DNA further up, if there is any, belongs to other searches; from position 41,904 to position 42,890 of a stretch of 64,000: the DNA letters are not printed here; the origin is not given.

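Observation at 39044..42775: feo locus with an in-frame Fur-FeoA fusion, feoB, a second feoA and a feoC-like gene, under a Fur box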

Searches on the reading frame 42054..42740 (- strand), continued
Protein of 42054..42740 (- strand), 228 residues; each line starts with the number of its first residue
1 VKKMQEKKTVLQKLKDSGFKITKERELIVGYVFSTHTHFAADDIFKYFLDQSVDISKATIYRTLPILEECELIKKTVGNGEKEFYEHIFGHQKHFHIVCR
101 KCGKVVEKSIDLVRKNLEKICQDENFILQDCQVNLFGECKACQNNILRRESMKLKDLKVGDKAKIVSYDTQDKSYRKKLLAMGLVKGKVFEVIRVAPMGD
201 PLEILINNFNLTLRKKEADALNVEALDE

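Call 71: search_protein_families(library=pfam, proteins=[L003:8986-9336:+, L021:8162-8461:+, L019:5928-8120:+, L015:883-2139:+], max_evalue=1)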
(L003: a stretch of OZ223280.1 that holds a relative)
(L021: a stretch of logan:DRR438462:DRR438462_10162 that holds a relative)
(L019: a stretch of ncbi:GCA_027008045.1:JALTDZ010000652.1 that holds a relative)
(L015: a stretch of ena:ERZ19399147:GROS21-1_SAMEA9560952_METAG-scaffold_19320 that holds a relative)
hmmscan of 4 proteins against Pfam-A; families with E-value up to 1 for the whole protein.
L003:8986-9336:+ (116 aa): 1 family
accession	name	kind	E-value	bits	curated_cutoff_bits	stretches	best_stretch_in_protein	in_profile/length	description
PF04023.20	FeoA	-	1.4e-07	31.9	23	1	52-116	2-73/74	FeoA domain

L021:8162-8461:+ (99 aa): 1 family
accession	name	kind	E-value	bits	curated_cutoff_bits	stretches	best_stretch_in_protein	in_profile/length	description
PF09012.17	FeoC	-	4.8e-08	33.5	21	1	15-63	10-54/69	FeoC like transcriptional regulator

L019:5928-8120:+ (730 aa): 11 families
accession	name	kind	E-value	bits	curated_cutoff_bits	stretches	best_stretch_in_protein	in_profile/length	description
PF02421.24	FeoB_N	-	1e-59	200.9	27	1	10-154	2-145/156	Ferrous iron transport protein B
PF07670.19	Gate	-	8.1e-41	139.1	29.6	2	367-456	5-101/104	Nucleoside recognition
PF17910.6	FeoB_Cyto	-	2.4e-22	79.6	23.4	1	181-272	1-88/90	FeoB cytosolic helical domain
PF01926.29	MMR_HSR1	-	2.6e-21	76.3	21.9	1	11-121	2-112/113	50S ribosome-binding GTPase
PF07664.17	FeoB_C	-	7.6e-20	70.8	26.6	1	468-520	1-53/54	Ferrous iron transport protein B C terminus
PF09439.16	SRPRB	-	0.0023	17.8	25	1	10-102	5-88/178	Signal recognition particle receptor beta subunit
PF23817.1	DUF7188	-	0.037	14.3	27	1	224-314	31-124/187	Family of unknown function (DUF7188)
PF00350.29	Dynamin_N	-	0.059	13.8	27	1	11-32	1-22/168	Dynamin family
PF00009.33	GTP_EFTU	-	0.059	13.4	26.5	1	40-141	54-150/188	Elongation factor Tu GTP binding domain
PF03193.22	RsgA_GTPase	-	0.064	13.5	30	0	8-35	106-134/174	RsgA GTPase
PF04548.22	AIG1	-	0.18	11.5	27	1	13-104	5-101/212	AIG1 family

L015:883-2139:+ (418 aa): 16 families
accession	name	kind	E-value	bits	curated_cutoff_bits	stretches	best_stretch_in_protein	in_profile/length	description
PF02421.24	FeoB_N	-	1.3e-55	187.6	27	1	8-160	3-155/156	Ferrous iron transport protein B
PF01926.29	MMR_HSR1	-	3.1e-20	72.8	21.9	1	8-118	2-112/113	50S ribosome-binding GTPase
PF07670.19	Gate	-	1.7e-11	45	29.6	1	355-404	4-56/104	Nucleoside recognition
PF00009.33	GTP_EFTU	-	9.6e-07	29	26.5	1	37-165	54-186/188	Elongation factor Tu GTP binding domain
PF09439.16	SRPRB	-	6.4e-06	26.1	25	1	6-103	4-92/178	Signal recognition particle receptor beta subunit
PF03029.23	ATP_bind_1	-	9.1e-06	26.1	27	1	44-190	83-232/240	Conserved hypothetical ATP binding protein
PF17910.6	FeoB_Cyto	-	6.4e-05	23.7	23.4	1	177-260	1-81/90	FeoB cytosolic helical domain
PF00350.29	Dynamin_N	-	0.00019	21.9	27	2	8-45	1-38/168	Dynamin family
PF00025.27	Arf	-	0.0049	16.8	22.3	1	10-124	19-129/174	ADP-ribosylation factor family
PF03193.22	RsgA_GTPase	-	0.011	16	30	0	7-63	108-169/174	RsgA GTPase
PF04548.22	AIG1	-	0.035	13.9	27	1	8-107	3-107/212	AIG1 family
PF10662.15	PduV-EutP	-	0.041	14.1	21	1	8-159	4-139/143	Ethanolamine utilisation - propanediol utilisation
PF13464.11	RodZ_C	-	0.11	12.8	23.9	1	17-50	28-61/72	RodZ C-terminal domain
PF04053.20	B-prop_COPA_B_2nd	-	0.14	12.1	57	1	192-306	32-133/248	COPA/B second beta-propeller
PF00005.33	ABC_tran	-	0.16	13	25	1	7-33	13-40/137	ABC transporter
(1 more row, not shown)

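Call 73: search_protein_families(library=pfam, proteins=[L014:3008-3289:+], max_evalue=0.1)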
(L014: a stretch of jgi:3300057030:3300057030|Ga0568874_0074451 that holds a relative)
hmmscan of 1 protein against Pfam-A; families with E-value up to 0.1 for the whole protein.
L014:3008-3289:+ (94 aa): 6 families
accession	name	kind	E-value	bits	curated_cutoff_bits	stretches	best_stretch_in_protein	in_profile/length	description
PF02421.24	FeoB_N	-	2.1e-41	141.5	27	1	2-94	2-94/156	Ferrous iron transport protein B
PF01926.29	MMR_HSR1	-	4.2e-21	75.6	21.9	1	2-90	1-87/113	50S ribosome-binding GTPase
PF00350.29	Dynamin_N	-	3.8e-07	30.7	27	1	3-28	1-27/168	Dynamin family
PF04548.22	AIG1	-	7.1e-05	22.7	27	1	3-91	3-96/212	AIG1 family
PF09439.16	SRPRB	-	0.00016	21.6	25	1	3-90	6-84/178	Signal recognition particle receptor beta subunit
PF03193.22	RsgA_GTPase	-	0.083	13.2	30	0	3-28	109-135/174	RsgA GTPase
